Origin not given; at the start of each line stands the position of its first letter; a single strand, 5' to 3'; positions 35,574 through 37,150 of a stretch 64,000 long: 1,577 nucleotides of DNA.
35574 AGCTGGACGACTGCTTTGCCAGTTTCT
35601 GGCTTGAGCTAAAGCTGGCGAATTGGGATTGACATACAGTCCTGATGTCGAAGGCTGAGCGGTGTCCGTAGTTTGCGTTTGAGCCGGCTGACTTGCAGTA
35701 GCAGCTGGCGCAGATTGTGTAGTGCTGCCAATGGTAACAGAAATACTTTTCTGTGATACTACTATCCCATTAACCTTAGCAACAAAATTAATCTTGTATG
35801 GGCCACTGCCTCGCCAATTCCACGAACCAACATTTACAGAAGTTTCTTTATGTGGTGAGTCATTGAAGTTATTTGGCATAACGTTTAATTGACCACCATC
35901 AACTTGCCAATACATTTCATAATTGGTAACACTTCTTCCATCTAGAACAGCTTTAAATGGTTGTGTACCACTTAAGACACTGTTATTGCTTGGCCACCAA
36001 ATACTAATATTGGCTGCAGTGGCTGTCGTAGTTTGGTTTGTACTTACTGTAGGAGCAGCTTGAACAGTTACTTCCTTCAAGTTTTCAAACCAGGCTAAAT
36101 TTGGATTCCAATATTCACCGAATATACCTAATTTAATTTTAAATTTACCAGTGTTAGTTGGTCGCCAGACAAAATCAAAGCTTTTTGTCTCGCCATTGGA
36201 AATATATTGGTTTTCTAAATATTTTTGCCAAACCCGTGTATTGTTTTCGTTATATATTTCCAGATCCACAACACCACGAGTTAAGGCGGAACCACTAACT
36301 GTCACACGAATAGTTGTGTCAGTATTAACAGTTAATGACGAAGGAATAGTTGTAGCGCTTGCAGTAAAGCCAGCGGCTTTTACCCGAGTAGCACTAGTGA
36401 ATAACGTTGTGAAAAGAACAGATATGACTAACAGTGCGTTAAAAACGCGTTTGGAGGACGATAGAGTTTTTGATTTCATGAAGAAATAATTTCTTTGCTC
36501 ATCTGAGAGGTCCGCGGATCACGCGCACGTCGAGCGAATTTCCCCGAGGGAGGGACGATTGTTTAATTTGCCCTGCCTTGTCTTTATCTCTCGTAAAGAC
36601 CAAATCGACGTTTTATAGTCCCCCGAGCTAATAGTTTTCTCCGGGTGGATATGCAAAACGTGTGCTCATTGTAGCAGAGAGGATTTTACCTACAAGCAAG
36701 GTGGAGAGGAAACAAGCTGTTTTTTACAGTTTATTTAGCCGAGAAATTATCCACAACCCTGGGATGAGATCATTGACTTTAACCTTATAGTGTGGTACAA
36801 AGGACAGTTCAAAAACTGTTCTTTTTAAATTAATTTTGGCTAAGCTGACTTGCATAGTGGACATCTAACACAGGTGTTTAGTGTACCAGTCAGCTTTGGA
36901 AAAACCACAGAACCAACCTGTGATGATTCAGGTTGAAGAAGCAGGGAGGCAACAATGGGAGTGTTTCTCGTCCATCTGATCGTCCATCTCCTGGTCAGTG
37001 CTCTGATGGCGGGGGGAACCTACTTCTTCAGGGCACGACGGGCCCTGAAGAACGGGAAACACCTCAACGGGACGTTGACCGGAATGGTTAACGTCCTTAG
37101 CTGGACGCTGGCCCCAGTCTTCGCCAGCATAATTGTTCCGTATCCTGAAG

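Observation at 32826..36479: Tandem pair of modular secreted glycoside hydrolases (GH5/26-like and GH6 cellulase) sharing two non-catalytic domains in shuffled order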

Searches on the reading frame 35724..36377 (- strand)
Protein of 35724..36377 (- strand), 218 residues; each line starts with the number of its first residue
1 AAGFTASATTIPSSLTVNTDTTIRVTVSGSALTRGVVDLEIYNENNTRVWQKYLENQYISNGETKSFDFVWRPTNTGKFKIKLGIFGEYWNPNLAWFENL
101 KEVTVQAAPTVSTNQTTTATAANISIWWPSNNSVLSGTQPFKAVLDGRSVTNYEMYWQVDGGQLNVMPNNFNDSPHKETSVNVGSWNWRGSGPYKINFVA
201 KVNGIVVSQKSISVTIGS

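Call 11: find_homologous_proteins(query=window:35724-36377:-)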
Query seq(218 aa) (218 aa): 20 proteins with E <= 0.001 among 377 candidates.
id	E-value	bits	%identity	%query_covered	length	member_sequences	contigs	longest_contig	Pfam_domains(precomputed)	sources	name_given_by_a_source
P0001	1.6e-76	275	44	60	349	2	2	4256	-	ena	-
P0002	2.5e-60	222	57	43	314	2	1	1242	PF00041.28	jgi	jgi:hypothetical protein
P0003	2.3e-58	215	43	72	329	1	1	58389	-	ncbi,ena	-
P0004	8.3e-43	164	40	94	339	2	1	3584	-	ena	-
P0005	9.5e-43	164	39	98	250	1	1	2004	PF14524.13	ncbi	-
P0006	1.0e-42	164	44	83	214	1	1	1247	-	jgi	-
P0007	1.4e-41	160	37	97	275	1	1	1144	-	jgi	jgi:hypothetical protein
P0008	3.2e-40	156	40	81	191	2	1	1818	-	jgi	jgi:hypothetical protein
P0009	2.5e-30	124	56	43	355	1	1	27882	PF01341.24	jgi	jgi:hypothetical protein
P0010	5.9e-29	119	55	43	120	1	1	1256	-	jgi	jgi:hypothetical protein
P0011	1.3e-28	118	55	43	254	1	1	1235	PF00041.28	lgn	-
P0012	1.8e-28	118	53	48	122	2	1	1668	-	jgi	jgi:hypothetical protein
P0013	2.2e-27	114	52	44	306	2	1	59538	PF00486.35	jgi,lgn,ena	jgi:DNA-binding winged helix-turn-helix (wHTH) protein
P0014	1.7e-26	111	49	45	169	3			-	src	-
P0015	1.0e-25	109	49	43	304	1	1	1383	PF07691.18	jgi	jgi:hypothetical protein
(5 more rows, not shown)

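Call 35: search_protein_families(library=pfam, alignment_id=A2, max_evalue=0.00001)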
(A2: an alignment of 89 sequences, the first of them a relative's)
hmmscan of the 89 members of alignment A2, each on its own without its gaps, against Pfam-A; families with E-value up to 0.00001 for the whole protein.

A. member 1, P0001 (349 aa): 0 families

B. families by the number of members that match (of 89 scanned): 29 families (the first 25 are shown)
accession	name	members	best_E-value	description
PF22612.2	GH113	27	1.5e-61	Glycoside Hydrolase Family 113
PF01341.22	Glyco_hydro_6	24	5.2e-66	Glycosyl hydrolases family 6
PF01551.29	Peptidase_M23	6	1.5e-16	Peptidase family M23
PF01270.23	Glyco_hydro_8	4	1.4e-70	Glycosyl hydrolases family 8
PF00150.24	Cellulase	3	4.8e-54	Cellulase (glycosyl hydrolase family 5)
PF01670.23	Glyco_hydro_12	3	1.5e-28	Glycosyl hydrolase family 12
PF07691.17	PA14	3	4.2e-25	PA14 domain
PF00041.27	fn3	3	2.3e-15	Fibronectin type III domain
PF14524.12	Wzt_C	3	3.5e-09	Wzt C-terminal domain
PF07705.17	CARDB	3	1.4e-08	CARDB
PF13547.12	GTA_TIM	3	1e-07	GTA TIM-barrel-like domain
PF08305.17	NPCBM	2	1e-47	NPCBM/NEW2 domain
PF00486.34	Trans_reg_C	2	4.7e-19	Transcriptional regulatory protein, C terminal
PF05257.22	CHAP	2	2.5e-13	CHAP domain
PF09136.16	Glucodextran_B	2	9e-10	Glucodextranase, domain B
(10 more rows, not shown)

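Call 39: search_protein_families(library=pfam, proteins=[P0013], max_evalue=0.001)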
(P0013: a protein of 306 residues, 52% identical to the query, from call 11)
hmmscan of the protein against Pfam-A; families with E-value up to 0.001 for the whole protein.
P0013 (306 aa): 1 family
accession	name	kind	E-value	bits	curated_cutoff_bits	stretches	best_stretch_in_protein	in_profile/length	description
PF00486.34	Trans_reg_C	-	8.9e-19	67.8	26.2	1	27-101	1-77/77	Transcriptional regulatory protein, C terminal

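Call 57: predict_structure(alignment_id=A4)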
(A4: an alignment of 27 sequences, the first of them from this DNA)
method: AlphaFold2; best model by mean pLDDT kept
length: 211 residues; sequences in the alignment: 27
mean_pLDDT: 93.9   pTM: 0.52
mean pLDDT of the five models: 93.9, 93.0, 92.4, 91.7, 91.6
residues with pLDDT >= 90: 190; 70-90: 11; 50-70: 5; < 50: 5
segments of 3 or more residues with pLDDT < 50: 107-111
pLDDT, mean of each block of 10 residues (from residue 1): 91 96 97 98 98 98 97 98 97 96 60 81 98 97 97 96 97 95 95 94 97 82
secondary structure, 60 per line:
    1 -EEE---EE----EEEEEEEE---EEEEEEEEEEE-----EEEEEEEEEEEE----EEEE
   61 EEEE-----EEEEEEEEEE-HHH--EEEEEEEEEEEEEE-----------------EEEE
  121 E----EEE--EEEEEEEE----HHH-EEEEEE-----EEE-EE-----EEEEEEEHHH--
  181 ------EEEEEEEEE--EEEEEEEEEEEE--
elements in order: E2-4 E14-21 E25-35 E41-52 E57-64 E70-79 E86-99 E117-121 E126-128 E131-138 E147-152 E158-160 E169-175 E187-195 E198-209

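Call 60: fold_search(model_id=the predicted structure, library=pdb)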
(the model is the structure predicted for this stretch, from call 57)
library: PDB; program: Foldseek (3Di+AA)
matches with E <= 10: 1991; with E <= 0.001: 190
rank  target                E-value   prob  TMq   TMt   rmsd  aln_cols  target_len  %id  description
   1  7uzs                  1.0e-06  1.00  0.32  0.12  16.7       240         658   12  Protein 4.2 (local refinement from consensus reconstruction of ankyrin complex classes) (released 2022-07-20)
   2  8csw                  1.1e-06  1.00  0.32  0.11  16.6       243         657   12  Local refinement of protein 4.2 in Class 2 of erythrocyte ankyrin-1 complex (released 2022-07-20)
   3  8cs9_X                1.5e-06  1.00  0.34  0.12  16.8       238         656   12  Composite reconstruction of Class 1 of the erythrocyte ankyrin-1 complex (released 2022-07-20)
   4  1nug_B                1.8e-06  1.00  0.29  0.10  16.0       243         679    9  Role of Calcium Ions in the Activation and Activity of the Transglutaminase 3 Enzyme (2 calciums, 1 Mg, inactive form) (released 2003-04-22)
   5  8oxy_A                2.1e-06  1.00  0.34  0.12  16.1       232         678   11  Transglutaminase 3 without calcium in complex with DH patient-derived Fab DH63-B02 (released 2023-10-18)
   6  3s3j_A                4.5e-06  1.00  0.34  0.12  16.1       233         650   12  Transglutaminase 2 in complex with a novel inhibitor (released 2012-06-06)
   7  6a8p_C                5.0e-06  1.00  0.34  0.12  16.2       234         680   12  Transglutaminase 2 mutant G224V in complex with GTP (released 2018-09-26)
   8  6kzb_C                6.8e-06  1.00  0.34  0.13  16.2       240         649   12  Transglutaminase2 complexed with calcium (released 2020-12-09)
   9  4pyg_A                7.5e-06  1.00  0.36  0.12  16.2       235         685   11  Transglutaminase2 complexed with GTP (released 2015-02-11)
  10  1l9n_A                9.7e-06  1.00  0.33  0.12  15.9       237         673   10  Three-dimensional structure of the human transglutaminase 3 enzyme: binding of calcium ions change structure for activ (released 2002-05-29)
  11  1l9m_B                1.1e-05  1.00  0.28  0.10  16.3       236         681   10  Three-dimensional structure of the human transglutaminase 3 enzyme: binding of calcium ions change structure for activ (released 2002-05-29)
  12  8oxw_A                1.2e-05  1.00  0.28  0.10  16.3       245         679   11  Transglutaminase 3 in complex with DH patient-derived Fab DH63-B02 (released 2023-10-18)
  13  7tvz_E                1.4e-05  1.00  0.32  0.12  17.2       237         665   13  Cryo-EM structure of human band 3-protein 4.2 complex in diagonal conformation (released 2022-06-08)
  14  1l9m_A                1.5e-05  1.00  0.28  0.10  16.1       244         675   10  Three-dimensional structure of the human transglutaminase 3 enzyme: binding of calcium ions change structure for activ (released 2002-05-29)
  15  3ly6_A                1.5e-05  1.00  0.34  0.12  16.2       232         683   13  Crystal structure of human transglutaminase 2 complex with adenosine 5' Triphosphate (released 2010-08-18)
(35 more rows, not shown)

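Call 69: list_cluster_members(proteins=[P0013, P0021, P0022, P0090, P0004, P0111, P0132, P0002, P0005, P0064])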
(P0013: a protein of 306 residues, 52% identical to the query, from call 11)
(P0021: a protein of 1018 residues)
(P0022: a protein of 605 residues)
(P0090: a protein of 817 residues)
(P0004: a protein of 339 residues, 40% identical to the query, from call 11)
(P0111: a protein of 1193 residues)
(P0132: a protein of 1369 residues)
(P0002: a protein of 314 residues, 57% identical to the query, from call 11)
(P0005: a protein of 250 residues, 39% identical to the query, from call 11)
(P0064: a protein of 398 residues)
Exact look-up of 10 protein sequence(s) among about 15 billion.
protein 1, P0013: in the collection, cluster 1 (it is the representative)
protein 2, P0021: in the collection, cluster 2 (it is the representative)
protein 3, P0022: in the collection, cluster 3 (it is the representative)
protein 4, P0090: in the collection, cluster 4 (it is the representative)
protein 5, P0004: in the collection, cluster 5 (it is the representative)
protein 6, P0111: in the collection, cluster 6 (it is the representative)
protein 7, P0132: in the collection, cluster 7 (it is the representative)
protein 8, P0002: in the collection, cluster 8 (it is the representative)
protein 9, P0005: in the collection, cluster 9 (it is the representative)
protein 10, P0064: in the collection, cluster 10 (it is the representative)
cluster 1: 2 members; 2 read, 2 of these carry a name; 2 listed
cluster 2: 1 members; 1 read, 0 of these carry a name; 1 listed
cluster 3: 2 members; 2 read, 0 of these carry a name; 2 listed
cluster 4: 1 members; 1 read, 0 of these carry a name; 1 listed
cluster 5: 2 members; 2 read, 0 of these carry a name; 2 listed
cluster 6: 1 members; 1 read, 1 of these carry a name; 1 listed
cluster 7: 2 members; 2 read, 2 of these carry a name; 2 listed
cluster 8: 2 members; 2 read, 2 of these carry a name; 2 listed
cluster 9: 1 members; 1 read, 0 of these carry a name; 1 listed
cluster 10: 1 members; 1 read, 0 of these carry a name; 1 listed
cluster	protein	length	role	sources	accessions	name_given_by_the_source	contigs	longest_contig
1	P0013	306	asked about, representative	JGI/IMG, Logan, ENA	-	DNA-binding winged helix-turn-helix (wHTH) protein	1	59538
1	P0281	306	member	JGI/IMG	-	DNA-binding winged helix-turn-helix (wHTH) protein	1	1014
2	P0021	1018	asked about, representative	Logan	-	-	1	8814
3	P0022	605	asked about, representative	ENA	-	-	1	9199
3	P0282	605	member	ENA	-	-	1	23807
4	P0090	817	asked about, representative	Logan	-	-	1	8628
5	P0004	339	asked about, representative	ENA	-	-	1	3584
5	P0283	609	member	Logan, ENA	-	-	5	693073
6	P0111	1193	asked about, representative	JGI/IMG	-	hypothetical protein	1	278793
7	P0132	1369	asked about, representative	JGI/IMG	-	hypothetical protein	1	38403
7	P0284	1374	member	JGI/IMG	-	chitodextrinase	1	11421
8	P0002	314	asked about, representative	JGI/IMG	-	hypothetical protein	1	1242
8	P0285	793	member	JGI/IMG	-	chitodextrinase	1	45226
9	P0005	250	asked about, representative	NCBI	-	-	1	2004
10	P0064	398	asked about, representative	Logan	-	-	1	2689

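Call 70: find_encoding_contigs(protein=P0013, flank=10000, max_places=3)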
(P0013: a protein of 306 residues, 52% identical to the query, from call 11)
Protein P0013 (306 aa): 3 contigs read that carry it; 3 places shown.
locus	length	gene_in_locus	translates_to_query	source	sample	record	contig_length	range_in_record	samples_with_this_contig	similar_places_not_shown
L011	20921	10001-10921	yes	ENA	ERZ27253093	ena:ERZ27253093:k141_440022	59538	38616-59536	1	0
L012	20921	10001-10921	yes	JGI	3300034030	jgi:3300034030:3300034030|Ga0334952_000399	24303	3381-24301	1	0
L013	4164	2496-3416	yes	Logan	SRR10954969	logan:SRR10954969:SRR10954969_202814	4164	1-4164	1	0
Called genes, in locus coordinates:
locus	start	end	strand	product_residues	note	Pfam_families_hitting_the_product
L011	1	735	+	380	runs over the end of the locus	PF18144:SMODS, PF21654:DncV-like_NTFase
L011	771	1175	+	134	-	PF26395:E2-CBASS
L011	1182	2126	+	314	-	PF01734:Patatin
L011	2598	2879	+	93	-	-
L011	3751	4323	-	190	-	-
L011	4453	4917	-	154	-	-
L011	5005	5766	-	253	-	PF09509:Hypoth_Ymh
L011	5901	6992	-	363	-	PF11185:DUF2971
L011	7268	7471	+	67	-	-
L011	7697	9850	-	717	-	PF00150:Cellulase, PF07691:PA14, PF03425:CBM_11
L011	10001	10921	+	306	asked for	PF00486:Trans_reg_C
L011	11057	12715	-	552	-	PF05922:Inhibitor_I9, PF00082:Peptidase_S8, PF18885:DUF5648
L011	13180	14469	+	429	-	-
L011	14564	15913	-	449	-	-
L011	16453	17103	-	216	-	-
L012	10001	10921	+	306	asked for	PF00486:Trans_reg_C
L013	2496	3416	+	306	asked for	PF00486:Trans_reg_C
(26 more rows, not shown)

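Call 97: find_encoding_contigs(protein=P0003, flank=8000, max_places=2)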
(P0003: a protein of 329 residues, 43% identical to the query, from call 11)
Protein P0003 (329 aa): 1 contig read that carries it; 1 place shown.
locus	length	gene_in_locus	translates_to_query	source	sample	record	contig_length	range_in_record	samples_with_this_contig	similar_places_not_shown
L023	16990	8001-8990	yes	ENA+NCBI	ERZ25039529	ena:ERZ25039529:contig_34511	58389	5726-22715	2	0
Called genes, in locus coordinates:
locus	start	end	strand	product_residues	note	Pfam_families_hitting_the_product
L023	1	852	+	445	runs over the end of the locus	PF18073:Zn_ribbon_LapB, PF03796:DnaB_C (faint), PF06745:ATPase, PF13481:AAA_25, PF23442:DUF7125 (weak), PF13479:AAA_24 (weak), PF13541:ChlI, PF05362:Lon_C (weak)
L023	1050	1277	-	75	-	-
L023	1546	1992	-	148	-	-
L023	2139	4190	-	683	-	PF17191:RecG_wedge, PF01336:tRNA_anti-codon (weak), PF04851:ResIII, PF00270:DEAD, PF00271:Helicase_C, PF22590:Cas3-like_C_2 (faint), PF19833:RecG_dom3_C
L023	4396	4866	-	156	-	-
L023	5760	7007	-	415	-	PF18915:DUF5667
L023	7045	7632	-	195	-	PF04542:Sigma70_r2, PF08281:Sigma70_r4_2, PF04545:Sigma70_r4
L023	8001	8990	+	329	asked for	-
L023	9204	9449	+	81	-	PF01341:Glyco_hydro_6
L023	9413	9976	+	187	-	PF01341:Glyco_hydro_6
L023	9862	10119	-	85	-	-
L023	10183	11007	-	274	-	PF13641:Glyco_tranf_2_3, PF00535:Glycos_transf_2, PF10111:Glyco_tranf_2_2 (weak)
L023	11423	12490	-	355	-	PF13231:PMT_2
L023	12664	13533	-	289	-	PF13506:Glyco_transf_21, PF13632:Glyco_trans_2_3, PF13641:Glyco_tranf_2_3 (weak), PF03552:Cellulose_synt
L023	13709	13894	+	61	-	-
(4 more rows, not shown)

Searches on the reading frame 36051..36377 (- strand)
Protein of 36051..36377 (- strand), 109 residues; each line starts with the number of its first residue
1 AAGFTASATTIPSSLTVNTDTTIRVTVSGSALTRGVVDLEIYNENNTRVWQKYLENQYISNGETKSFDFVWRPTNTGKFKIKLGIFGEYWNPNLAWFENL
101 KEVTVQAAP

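Call 12: search_protein_families(library=pfam, proteins=[window:36051-36377:-], max_evalue=10)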
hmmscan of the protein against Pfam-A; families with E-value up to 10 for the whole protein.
seq(109 aa): 4 families
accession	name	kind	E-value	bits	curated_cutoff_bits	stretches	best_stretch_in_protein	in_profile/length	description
PF13584.12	BatD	-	0.0002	22.4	24.1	1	12-82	5-72/92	BatD DUF11 like domain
PF17957.7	Big_7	-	0.0045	18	24.1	1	14-79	13-66/70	Bacterial Ig domain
PF07705.17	CARDB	-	0.0053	17.4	22.7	1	7-83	7-81/101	CARDB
PF12690.13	BsuPI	-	0.079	13.4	22.9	1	41-83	50-94/101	Intracellular proteinase inhibitor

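Call 43: find_homologous_proteins(query=A3, max_evalue=0.001)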
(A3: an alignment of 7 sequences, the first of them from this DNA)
Query A3 (7 sequences) (99 aa, profile of the alignment): 2 proteins with E <= 0.001 among 462 candidates.
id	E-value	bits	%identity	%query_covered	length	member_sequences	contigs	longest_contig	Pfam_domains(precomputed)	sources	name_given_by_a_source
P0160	9.4e-21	91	26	99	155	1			PF12690.14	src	-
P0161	5.2e-17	79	36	84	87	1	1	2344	-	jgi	jgi:hypothetical protein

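Call 95: search_solved_structures(query=A3, max_evalue=1, show_alignments=1)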
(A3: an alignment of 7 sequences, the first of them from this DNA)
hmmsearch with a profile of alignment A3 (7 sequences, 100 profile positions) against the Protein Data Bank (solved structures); distinct sequences matched with E-value up to 1: 5.
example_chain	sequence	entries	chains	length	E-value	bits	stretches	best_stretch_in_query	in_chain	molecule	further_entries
2kl6_A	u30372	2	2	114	0.00021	24.4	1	54-100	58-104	Uncharacterized protein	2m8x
3idu_A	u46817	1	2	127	0.00029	24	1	54-100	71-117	Uncharacterized protein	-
8wm1_A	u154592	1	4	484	0.29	14.4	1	23-68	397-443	3-dehydroshikimate dehydratase (DHS dehydratase)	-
3uyp_B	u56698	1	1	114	0.97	12.7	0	11-80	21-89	Envelope protein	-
3isy_A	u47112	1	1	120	0.99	12.7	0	34-78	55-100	Intracellular proteinase inhibitor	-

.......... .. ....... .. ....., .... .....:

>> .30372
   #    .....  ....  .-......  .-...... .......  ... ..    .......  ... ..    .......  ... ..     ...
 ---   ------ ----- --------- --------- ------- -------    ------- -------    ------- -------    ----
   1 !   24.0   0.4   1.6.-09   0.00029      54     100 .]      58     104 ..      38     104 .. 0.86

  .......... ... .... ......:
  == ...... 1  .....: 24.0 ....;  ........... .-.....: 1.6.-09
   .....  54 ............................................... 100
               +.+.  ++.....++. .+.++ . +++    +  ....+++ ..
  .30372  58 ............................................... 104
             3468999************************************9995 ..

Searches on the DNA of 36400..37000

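Call 52: search_rna_families(source=window, start=36400, end=37000, threshold=evalue, max_evalue=1)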
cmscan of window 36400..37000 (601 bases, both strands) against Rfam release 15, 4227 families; matches with E-value up to 1: 0.
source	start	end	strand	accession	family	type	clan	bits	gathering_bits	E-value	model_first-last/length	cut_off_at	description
